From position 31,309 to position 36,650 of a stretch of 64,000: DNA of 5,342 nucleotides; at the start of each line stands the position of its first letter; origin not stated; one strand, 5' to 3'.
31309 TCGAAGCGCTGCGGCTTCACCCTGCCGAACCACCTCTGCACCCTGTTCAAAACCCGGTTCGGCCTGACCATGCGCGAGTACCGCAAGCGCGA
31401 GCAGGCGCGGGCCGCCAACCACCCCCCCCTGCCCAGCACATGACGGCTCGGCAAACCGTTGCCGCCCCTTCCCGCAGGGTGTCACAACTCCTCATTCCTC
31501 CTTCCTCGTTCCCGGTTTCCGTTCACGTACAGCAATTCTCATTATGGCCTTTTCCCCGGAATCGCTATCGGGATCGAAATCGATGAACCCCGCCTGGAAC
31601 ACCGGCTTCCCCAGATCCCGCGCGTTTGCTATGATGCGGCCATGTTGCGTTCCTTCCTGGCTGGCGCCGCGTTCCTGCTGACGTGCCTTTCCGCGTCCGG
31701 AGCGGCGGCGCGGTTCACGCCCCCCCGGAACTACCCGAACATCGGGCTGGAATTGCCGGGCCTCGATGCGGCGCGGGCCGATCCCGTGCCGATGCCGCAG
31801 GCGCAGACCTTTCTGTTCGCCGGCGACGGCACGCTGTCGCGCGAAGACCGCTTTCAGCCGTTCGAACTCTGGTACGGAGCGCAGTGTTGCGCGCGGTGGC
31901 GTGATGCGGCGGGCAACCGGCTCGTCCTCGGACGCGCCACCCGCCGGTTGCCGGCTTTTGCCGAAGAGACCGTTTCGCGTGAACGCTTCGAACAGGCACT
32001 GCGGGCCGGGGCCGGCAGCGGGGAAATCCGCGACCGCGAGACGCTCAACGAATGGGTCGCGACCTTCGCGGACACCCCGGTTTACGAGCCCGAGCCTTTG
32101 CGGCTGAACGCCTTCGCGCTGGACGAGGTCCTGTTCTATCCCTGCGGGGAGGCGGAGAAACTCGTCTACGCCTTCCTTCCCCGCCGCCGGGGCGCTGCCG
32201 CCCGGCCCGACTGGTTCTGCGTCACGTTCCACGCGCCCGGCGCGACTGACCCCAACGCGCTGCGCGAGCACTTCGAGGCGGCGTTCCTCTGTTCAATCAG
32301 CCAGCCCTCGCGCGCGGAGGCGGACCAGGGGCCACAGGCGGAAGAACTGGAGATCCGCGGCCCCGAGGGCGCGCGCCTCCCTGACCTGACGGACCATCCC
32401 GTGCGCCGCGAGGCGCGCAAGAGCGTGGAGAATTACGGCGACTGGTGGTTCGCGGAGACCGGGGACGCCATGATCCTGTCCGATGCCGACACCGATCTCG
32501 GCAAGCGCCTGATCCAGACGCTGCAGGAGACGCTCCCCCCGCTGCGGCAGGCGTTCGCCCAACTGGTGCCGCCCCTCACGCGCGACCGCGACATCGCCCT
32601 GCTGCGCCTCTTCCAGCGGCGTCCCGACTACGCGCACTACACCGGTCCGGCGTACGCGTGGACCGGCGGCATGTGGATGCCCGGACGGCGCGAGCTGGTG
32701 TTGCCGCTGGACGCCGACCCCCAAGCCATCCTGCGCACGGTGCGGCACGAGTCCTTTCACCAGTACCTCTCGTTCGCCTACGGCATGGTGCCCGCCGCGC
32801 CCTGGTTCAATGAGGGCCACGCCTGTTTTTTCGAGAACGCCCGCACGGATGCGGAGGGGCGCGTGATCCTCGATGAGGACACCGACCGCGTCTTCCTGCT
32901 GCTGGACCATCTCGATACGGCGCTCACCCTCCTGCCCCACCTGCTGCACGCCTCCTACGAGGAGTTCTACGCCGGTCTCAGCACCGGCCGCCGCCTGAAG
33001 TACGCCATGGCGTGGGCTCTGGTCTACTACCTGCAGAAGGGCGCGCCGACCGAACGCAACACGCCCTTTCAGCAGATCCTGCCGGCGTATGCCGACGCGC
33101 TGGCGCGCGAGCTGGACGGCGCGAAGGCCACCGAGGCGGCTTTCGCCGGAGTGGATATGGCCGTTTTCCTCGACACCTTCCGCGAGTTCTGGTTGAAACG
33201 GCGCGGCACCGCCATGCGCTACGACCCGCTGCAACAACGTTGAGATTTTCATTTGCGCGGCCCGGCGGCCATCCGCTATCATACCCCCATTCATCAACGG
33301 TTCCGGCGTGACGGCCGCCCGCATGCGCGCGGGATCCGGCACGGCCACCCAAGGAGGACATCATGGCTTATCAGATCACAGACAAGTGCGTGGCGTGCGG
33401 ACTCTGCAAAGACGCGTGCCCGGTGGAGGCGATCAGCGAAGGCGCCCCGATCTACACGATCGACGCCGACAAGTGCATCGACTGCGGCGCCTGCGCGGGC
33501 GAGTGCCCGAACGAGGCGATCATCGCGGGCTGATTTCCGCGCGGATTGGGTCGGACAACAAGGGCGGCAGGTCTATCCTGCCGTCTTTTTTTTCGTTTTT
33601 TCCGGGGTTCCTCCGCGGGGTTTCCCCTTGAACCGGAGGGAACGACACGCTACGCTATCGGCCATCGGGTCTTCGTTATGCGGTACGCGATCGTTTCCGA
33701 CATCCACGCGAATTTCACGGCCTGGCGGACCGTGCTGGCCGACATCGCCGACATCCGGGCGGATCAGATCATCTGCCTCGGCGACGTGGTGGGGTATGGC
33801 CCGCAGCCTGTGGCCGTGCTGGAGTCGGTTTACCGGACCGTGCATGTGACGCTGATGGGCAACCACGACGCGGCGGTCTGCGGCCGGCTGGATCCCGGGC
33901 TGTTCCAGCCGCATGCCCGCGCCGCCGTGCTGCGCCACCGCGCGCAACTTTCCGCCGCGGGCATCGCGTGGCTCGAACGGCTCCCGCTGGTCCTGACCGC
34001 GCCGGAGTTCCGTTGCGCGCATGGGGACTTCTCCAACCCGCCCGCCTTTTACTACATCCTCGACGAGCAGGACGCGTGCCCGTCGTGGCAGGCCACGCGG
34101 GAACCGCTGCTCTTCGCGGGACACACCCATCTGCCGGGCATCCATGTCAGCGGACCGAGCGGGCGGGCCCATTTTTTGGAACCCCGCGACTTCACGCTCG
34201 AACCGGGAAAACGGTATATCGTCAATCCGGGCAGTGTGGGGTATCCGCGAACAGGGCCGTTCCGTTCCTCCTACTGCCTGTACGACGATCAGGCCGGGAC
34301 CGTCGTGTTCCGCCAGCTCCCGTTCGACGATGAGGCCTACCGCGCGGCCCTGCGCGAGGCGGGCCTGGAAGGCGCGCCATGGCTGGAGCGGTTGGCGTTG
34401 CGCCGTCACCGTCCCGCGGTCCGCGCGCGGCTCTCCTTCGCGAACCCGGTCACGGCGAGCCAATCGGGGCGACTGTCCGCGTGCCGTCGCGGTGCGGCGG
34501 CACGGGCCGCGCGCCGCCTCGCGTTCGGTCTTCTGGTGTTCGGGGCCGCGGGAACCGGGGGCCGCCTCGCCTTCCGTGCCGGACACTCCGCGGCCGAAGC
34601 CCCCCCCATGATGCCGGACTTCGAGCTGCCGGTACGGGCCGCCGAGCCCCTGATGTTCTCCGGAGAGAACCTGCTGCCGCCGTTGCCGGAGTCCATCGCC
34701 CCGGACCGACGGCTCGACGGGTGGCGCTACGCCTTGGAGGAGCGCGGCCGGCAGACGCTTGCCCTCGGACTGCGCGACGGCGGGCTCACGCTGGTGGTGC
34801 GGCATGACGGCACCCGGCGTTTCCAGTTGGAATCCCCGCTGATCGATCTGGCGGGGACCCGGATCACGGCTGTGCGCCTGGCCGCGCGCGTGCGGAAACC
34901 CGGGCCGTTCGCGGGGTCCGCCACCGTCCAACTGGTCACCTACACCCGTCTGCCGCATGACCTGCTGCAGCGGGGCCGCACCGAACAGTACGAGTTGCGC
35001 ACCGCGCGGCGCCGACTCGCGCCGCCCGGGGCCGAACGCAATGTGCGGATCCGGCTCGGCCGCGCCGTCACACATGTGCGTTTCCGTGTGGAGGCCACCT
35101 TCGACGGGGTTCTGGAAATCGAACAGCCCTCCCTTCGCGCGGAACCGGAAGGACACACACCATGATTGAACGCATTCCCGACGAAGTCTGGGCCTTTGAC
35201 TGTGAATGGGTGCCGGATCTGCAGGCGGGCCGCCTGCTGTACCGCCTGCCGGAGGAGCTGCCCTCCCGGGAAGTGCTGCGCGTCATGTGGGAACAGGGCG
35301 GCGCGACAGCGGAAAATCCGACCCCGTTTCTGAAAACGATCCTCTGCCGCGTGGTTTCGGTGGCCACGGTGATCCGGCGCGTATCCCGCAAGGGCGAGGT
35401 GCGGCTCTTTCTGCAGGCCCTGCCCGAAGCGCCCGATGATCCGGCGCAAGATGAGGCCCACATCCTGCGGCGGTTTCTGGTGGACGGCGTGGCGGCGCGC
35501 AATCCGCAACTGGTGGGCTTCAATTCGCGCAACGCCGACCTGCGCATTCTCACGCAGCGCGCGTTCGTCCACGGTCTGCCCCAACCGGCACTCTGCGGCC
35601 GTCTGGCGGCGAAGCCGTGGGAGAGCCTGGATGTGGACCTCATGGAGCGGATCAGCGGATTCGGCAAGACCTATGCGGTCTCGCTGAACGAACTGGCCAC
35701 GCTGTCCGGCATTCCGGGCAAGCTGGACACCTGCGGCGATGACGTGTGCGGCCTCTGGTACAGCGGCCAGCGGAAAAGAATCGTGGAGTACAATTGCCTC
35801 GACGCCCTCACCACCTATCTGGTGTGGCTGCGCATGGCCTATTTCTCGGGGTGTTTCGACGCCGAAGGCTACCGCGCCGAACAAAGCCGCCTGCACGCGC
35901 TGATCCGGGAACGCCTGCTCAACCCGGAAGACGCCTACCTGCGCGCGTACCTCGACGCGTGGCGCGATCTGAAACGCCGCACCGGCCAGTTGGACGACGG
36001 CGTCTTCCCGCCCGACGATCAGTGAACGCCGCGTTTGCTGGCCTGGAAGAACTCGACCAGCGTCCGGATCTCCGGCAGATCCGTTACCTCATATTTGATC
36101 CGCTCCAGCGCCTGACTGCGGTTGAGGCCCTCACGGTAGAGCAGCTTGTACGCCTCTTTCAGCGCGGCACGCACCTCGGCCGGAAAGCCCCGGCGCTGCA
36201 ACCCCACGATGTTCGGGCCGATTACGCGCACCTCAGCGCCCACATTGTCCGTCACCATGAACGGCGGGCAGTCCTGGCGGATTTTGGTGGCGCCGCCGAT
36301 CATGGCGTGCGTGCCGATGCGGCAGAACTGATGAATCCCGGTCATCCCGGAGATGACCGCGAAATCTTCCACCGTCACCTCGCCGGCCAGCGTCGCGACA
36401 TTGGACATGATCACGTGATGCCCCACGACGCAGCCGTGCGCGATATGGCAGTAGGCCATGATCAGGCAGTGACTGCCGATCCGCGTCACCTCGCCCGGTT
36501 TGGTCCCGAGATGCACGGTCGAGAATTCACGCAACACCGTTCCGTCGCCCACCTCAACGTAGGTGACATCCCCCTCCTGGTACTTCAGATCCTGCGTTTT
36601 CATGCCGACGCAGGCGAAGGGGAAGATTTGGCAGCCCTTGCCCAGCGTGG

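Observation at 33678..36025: Translationally coupled PPP-family phosphoesterase (with TM + unknown C-domain) and PolB-like DEDDy 3'-5' exonuclease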

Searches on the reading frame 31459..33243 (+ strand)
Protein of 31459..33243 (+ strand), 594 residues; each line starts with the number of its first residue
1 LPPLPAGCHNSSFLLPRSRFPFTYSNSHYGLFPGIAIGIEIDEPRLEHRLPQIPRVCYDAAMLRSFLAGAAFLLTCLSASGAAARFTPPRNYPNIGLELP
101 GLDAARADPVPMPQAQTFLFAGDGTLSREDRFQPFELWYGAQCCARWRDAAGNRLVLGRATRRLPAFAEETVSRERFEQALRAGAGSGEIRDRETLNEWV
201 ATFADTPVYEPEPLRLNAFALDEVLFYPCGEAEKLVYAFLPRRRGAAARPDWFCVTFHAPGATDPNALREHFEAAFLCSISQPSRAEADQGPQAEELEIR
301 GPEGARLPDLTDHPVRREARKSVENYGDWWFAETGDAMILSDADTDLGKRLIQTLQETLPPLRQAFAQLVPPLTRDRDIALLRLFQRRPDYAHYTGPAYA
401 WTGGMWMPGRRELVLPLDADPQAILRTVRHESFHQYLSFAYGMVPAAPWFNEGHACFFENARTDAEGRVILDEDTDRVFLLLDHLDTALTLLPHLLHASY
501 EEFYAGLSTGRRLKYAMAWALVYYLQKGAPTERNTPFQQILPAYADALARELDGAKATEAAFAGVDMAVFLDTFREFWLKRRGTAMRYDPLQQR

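Call 3: search_protein_families(library=pfam, proteins=[window:31459-33243:+], max_evalue=0.1)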
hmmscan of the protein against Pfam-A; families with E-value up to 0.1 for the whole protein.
window:31459-33243:+ (594 aa): 1 family
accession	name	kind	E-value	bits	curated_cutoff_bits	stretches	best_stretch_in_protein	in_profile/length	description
PF07607.17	DUF1570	-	1.6e-05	25.6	22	1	426-527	3-109/129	Protein of unknown function (DUF1570)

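Call 4: search_protein_families(library=ncbifam, proteins=[window:31459-33243:+], max_evalue=0.1)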
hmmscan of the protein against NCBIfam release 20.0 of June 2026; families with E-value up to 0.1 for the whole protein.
window:31459-33243:+ (594 aa): 0 families

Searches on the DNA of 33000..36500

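Call 57: search_rna_families(source=window, start=33000, end=36500, threshold=evalue, max_evalue=1)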
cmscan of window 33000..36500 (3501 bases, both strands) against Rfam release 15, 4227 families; matches with E-value up to 1: 1.
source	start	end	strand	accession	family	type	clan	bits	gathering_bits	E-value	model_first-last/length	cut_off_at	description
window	33557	33591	+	RF00084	CsrC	Gene; sRNA;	CL00106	13.5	61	0.58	210-243/255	no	CsrC RNA family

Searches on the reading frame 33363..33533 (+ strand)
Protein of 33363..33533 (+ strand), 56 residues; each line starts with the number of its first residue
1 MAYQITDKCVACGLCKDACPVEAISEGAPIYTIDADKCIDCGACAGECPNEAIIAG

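Call 65: search_protein_families(library=pfam, proteins=[window:33363-33533:+], max_evalue=0.00001)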
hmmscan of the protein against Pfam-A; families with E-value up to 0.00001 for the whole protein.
window:33363-33533:+ (56 aa): 11 families
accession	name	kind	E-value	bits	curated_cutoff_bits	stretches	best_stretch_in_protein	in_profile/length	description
PF00037.32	Fer4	-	1.7e-17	62.8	21.1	2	5-25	4-24/24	4Fe-4S binding domain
PF12797.12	Fer4_2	-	9.6e-12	44.5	24.5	1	31-49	3-21/22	4Fe-4S binding domain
PF12837.12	Fer4_6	-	4.5e-11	42.6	25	1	32-53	3-24/24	4Fe-4S binding domain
PF13237.11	Fer4_10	-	1.1e-10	41.7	25.5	1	3-49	3-53/53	4Fe-4S dicluster domain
PF12838.12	Fer4_7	-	1.8e-10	41.5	27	1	8-52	1-52/52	4Fe-4S dicluster domain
PF14697.11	Fer4_21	-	9.7e-10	38.9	35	0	4-24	36-57/59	4Fe-4S dicluster domain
PF13187.11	Fer4_9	-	8.4e-09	35.8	27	1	8-53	1-52/52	4Fe-4S dicluster domain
PF13484.11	Fer4_16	-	4.8e-08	34.1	30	0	8-39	1-30/66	4Fe-4S double cluster binding domain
PF25160.1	LdpA_Fe-S-bd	-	1e-07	32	27.6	0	15-53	9-43/49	LdpA Fe-S cluster-binding domain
PF12800.12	Fer4_4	-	1.6e-07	31.5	24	0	6-21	1-16/17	4Fe-4S binding domain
PF13183.11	Fer4_8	-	7.9e-07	30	27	0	7-22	3-18/68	4Fe-4S dicluster domain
